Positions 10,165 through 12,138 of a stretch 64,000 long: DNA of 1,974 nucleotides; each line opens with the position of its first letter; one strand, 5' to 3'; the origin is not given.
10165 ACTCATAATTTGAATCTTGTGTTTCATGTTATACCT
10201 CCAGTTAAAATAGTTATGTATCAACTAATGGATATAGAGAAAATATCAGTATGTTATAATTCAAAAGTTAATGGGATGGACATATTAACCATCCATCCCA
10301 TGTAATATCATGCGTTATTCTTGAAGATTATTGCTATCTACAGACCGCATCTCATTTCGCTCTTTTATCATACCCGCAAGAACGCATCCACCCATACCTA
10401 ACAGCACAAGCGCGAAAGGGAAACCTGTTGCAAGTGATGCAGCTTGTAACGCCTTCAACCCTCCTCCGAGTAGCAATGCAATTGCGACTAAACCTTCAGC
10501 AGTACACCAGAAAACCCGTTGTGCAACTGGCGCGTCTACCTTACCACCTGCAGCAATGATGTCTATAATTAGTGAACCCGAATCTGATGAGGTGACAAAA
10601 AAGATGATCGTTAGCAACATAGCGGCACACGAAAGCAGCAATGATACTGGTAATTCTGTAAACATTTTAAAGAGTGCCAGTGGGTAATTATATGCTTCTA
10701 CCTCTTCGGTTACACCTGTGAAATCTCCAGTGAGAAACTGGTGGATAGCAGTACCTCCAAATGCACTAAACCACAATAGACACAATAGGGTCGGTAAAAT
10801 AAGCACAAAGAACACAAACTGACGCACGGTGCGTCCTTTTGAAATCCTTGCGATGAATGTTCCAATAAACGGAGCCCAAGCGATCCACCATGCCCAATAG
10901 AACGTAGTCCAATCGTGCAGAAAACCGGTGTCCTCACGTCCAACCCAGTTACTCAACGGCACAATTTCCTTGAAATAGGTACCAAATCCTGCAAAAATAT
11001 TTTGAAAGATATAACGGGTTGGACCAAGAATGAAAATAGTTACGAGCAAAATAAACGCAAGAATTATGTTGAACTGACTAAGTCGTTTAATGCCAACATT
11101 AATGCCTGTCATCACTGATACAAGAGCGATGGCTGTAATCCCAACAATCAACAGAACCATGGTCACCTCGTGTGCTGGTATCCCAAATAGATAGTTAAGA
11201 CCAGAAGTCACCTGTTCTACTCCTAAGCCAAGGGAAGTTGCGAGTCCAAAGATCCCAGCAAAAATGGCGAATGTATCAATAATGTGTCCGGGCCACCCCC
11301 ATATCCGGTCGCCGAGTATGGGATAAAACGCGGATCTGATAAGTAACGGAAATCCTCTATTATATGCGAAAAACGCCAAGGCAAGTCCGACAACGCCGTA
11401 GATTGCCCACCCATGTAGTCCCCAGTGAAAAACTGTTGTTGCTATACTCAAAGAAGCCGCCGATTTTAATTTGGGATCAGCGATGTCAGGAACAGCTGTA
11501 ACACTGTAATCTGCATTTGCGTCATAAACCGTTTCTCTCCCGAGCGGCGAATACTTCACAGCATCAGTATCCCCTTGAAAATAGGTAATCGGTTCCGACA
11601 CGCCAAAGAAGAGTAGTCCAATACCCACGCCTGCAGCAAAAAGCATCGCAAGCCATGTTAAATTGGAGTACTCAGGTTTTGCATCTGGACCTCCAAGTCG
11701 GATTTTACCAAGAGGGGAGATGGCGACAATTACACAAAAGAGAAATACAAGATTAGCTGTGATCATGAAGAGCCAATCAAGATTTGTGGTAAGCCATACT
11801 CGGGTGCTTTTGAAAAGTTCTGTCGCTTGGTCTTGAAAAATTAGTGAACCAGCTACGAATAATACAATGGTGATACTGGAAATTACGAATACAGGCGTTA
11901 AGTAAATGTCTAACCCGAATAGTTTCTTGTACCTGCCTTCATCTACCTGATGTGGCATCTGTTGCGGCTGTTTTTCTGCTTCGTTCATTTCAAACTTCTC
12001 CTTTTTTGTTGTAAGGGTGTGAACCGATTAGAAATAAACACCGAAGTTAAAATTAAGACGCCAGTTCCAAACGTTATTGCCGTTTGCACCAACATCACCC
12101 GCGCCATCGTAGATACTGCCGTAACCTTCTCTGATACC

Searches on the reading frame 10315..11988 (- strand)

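Call 60: search_protein_families(library=pfam, proteins=[window:10315-11988:-], max_evalue=0.00001)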
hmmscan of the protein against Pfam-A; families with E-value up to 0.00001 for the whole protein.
window:10315-11988:- (557 aa): 1 family
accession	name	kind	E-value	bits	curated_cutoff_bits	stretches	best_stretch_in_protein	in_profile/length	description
PF02028.23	BCCT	-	1.7e-171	571.4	27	1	33-536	1-478/485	BCCT, betaine/carnitine/choline family transporter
